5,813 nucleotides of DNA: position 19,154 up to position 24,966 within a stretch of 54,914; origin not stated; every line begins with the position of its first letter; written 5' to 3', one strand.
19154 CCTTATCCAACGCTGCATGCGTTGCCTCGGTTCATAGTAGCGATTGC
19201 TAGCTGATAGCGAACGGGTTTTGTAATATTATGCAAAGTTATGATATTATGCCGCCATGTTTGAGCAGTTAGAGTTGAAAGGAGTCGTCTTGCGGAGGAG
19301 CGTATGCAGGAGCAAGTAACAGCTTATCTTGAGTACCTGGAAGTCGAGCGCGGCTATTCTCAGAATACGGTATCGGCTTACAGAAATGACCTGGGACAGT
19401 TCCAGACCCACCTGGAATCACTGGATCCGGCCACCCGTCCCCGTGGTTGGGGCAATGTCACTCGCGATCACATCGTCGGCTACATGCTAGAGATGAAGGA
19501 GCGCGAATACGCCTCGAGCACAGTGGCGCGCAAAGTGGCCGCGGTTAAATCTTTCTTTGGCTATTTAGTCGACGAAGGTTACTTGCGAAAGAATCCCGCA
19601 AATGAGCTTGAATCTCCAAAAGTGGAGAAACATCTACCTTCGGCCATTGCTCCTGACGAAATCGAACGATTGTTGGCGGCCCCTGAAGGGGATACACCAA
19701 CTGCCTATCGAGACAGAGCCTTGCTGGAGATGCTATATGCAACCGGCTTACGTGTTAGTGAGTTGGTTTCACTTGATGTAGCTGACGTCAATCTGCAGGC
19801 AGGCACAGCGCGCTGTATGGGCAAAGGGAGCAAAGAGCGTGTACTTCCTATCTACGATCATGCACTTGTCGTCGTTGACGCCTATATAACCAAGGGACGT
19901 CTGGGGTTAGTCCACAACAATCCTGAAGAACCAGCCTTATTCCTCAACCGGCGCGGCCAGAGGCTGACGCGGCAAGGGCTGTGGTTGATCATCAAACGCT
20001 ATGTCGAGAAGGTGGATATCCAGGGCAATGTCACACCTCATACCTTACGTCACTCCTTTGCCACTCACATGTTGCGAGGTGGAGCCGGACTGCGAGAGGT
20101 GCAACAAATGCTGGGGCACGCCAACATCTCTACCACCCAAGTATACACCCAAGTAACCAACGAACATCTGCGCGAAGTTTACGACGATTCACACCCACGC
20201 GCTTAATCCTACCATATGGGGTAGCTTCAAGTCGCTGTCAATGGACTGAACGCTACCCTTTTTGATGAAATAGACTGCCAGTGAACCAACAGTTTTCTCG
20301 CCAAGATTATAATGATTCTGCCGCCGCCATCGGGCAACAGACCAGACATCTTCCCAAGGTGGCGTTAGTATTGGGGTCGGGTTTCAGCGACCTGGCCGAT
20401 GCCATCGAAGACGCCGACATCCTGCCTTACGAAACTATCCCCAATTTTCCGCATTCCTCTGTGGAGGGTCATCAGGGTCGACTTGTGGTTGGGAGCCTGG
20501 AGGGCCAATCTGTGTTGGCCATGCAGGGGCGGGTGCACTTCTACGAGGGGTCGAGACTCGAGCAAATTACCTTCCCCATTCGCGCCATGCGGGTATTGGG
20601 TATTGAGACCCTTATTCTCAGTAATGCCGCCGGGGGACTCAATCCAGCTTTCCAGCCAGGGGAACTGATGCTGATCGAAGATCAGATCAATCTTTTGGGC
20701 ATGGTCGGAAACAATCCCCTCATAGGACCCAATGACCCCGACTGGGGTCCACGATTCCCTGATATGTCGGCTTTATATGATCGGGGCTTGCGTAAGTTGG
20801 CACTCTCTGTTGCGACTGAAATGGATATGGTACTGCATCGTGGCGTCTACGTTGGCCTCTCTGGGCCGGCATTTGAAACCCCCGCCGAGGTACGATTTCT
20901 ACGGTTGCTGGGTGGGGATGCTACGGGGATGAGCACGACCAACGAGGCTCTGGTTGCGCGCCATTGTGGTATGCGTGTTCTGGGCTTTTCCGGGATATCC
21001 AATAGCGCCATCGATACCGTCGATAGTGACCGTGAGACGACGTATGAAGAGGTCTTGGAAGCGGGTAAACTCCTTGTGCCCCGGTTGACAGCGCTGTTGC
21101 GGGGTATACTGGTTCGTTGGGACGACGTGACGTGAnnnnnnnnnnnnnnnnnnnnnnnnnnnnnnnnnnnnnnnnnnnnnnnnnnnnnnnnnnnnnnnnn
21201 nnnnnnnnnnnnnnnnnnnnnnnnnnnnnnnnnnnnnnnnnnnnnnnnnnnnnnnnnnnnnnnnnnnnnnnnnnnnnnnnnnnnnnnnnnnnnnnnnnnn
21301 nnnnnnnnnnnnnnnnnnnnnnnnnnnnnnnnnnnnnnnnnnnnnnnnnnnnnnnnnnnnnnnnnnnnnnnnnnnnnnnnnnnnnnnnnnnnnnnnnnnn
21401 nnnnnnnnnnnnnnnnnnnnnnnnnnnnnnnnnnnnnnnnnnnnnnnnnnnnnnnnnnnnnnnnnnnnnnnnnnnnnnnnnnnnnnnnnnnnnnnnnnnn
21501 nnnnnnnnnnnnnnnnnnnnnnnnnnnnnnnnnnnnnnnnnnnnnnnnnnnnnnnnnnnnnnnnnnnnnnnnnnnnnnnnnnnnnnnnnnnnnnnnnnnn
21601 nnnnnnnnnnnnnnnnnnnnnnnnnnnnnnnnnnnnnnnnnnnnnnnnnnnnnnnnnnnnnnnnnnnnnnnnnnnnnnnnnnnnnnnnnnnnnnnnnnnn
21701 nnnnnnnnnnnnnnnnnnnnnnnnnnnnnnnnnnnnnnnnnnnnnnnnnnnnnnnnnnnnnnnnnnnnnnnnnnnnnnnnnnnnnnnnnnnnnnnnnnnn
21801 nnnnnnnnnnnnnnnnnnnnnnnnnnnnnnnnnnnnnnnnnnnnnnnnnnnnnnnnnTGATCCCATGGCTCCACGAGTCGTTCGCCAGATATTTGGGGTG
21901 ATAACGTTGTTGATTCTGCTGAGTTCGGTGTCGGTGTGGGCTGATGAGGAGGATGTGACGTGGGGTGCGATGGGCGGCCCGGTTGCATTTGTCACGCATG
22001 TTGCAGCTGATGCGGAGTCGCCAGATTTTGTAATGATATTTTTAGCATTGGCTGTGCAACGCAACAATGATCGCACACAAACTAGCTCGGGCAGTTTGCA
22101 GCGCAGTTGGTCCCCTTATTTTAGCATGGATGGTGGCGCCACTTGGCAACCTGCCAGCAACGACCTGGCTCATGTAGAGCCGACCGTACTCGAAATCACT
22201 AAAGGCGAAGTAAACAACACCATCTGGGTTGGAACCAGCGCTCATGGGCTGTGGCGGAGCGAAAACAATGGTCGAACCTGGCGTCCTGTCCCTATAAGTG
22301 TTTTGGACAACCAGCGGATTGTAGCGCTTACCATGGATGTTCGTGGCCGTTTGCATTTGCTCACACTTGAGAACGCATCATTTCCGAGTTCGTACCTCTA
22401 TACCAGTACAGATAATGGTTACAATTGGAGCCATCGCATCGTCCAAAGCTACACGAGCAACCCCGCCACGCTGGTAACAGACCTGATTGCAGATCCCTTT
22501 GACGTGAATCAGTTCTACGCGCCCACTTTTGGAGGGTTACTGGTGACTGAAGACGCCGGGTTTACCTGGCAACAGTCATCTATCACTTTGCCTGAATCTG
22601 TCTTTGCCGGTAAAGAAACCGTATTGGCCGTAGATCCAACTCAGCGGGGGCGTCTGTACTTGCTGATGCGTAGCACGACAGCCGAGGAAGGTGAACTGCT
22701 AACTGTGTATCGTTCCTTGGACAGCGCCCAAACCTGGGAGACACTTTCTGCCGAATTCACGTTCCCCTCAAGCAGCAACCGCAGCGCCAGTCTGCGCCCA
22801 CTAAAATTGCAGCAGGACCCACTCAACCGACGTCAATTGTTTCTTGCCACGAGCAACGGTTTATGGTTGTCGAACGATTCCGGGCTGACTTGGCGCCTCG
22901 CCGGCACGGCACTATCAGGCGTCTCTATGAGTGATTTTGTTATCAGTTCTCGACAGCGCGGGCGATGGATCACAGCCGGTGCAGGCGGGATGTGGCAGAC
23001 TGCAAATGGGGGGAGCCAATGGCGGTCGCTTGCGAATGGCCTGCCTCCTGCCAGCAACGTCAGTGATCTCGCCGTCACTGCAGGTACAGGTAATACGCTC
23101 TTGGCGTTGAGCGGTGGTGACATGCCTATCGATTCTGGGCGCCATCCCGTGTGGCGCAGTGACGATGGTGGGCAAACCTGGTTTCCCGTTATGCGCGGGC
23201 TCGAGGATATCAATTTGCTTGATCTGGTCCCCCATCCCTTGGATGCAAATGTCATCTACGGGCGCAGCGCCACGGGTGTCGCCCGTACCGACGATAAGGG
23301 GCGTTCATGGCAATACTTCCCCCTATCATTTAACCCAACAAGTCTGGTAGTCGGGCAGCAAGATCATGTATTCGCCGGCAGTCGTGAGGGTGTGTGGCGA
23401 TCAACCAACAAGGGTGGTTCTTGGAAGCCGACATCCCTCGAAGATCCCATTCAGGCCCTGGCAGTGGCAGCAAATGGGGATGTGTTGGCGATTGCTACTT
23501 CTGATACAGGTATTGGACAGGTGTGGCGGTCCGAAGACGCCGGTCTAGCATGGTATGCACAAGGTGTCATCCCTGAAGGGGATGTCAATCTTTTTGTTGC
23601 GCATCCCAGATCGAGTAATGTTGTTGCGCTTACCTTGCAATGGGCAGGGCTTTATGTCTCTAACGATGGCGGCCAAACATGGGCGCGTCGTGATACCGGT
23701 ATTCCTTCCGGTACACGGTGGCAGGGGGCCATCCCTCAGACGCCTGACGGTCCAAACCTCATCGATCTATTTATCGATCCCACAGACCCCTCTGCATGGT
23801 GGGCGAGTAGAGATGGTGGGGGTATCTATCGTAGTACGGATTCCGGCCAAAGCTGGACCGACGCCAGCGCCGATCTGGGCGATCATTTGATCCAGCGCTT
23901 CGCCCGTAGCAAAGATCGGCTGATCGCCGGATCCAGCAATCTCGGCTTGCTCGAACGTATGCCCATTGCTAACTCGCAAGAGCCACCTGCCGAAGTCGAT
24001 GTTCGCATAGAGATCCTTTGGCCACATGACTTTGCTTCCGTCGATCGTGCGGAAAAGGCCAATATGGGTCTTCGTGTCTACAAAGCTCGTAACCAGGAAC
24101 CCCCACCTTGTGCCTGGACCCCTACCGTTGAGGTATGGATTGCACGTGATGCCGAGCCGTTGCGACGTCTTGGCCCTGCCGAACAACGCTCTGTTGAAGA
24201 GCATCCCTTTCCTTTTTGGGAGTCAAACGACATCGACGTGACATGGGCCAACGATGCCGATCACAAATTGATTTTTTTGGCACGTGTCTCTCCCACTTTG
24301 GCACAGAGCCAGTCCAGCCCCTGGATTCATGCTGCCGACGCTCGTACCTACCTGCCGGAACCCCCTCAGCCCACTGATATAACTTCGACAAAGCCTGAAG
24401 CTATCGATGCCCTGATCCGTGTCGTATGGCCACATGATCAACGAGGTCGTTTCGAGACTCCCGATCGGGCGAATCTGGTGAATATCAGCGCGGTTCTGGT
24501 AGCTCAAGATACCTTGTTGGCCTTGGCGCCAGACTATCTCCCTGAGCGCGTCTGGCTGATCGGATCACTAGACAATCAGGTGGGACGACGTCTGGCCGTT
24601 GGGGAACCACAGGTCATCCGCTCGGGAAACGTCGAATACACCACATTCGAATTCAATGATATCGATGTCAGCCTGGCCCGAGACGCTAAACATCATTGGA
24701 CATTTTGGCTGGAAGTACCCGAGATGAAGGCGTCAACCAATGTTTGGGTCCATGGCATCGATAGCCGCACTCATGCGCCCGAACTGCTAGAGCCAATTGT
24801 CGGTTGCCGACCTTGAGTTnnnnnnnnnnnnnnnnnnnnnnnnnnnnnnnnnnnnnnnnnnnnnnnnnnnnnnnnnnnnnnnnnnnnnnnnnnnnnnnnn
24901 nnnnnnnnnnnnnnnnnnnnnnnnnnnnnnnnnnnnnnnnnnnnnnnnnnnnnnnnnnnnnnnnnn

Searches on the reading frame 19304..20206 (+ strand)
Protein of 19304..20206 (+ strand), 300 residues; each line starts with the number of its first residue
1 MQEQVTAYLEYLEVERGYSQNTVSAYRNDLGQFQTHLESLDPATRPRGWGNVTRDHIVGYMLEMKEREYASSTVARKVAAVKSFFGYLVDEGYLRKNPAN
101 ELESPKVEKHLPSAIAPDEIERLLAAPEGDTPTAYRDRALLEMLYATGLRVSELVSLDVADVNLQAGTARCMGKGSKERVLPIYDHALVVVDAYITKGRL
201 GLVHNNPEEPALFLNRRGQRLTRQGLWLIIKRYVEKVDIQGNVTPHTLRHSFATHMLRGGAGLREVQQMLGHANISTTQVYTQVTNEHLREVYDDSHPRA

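Call 37: search_protein_families(library=pfam, proteins=[window:19304-20206:+], max_evalue=0.001)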
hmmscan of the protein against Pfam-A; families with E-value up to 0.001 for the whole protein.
window:19304-20206:+ (300 aa): 3 families
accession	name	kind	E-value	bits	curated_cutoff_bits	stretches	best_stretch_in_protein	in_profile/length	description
PF00589.27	Phage_integrase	-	1.3e-51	175.2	27.1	1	115-287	3-171/172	Phage integrase family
PF02899.23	Phage_int_SAM_1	-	2e-22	79.7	22.3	1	6-92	2-83/83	Phage integrase, N-terminal SAM-like domain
PF13495.12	Phage_int_SAM_4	-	2.2e-08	34.9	27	0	51-91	40-81/85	Phage integrase, N-terminal SAM-like domain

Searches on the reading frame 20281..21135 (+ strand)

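Call 37: search_protein_families(library=pfam, proteins=[window:20281-21135:+], max_evalue=0.001)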
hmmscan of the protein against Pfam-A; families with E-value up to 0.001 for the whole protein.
window:20281-21135:+ (284 aa): 1 family
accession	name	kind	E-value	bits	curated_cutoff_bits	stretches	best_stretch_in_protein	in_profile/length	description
PF01048.26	PNP_UDP_1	-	1.8e-50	172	25.1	1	26-277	1-232/233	Phosphorylase superfamily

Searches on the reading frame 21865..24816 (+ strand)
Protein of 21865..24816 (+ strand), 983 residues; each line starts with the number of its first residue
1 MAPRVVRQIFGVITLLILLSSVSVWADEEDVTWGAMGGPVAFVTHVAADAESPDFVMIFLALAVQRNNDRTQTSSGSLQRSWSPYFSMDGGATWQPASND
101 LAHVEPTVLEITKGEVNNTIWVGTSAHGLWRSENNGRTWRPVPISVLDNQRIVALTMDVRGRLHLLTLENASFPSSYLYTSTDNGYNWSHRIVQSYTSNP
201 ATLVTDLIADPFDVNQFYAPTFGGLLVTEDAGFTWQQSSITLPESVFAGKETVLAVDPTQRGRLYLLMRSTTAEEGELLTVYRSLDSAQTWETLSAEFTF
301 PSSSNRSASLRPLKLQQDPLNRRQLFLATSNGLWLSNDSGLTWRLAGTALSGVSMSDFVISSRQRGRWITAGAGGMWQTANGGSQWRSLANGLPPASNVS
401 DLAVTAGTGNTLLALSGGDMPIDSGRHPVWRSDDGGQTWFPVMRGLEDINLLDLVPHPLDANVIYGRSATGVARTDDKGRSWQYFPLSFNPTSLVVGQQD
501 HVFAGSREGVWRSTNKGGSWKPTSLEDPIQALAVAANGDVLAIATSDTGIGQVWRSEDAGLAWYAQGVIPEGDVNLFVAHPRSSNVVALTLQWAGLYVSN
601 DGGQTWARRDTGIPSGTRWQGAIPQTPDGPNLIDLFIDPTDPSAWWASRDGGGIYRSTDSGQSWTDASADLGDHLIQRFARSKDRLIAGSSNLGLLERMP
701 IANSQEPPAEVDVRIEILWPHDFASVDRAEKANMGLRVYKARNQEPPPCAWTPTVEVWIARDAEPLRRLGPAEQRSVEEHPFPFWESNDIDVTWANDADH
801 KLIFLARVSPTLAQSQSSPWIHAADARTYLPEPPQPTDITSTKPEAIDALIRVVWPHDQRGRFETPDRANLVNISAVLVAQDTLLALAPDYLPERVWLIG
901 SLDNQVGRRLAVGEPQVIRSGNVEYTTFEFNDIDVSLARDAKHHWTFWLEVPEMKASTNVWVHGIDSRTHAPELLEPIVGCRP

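Call 37: search_protein_families(library=pfam, proteins=[window:21865-24816:+], max_evalue=0.001)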
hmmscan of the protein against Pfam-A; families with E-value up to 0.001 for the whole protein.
window:21865-24816:+ (983 aa): 3 families
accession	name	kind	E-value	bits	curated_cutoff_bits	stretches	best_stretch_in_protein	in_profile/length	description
PF15902.12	Sortilin-Vps10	-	2.2e-35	122.8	33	4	178-298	3-116/446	Sortilin, neurotensin receptor 3,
PF02012.26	BNR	-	1e-09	37.3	27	0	597-607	1-11/12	BNR/Asp-box repeat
PF13088.12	BNR_2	-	4.7e-08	33.2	31.4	0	160-344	61-249/277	BNR repeat-like domain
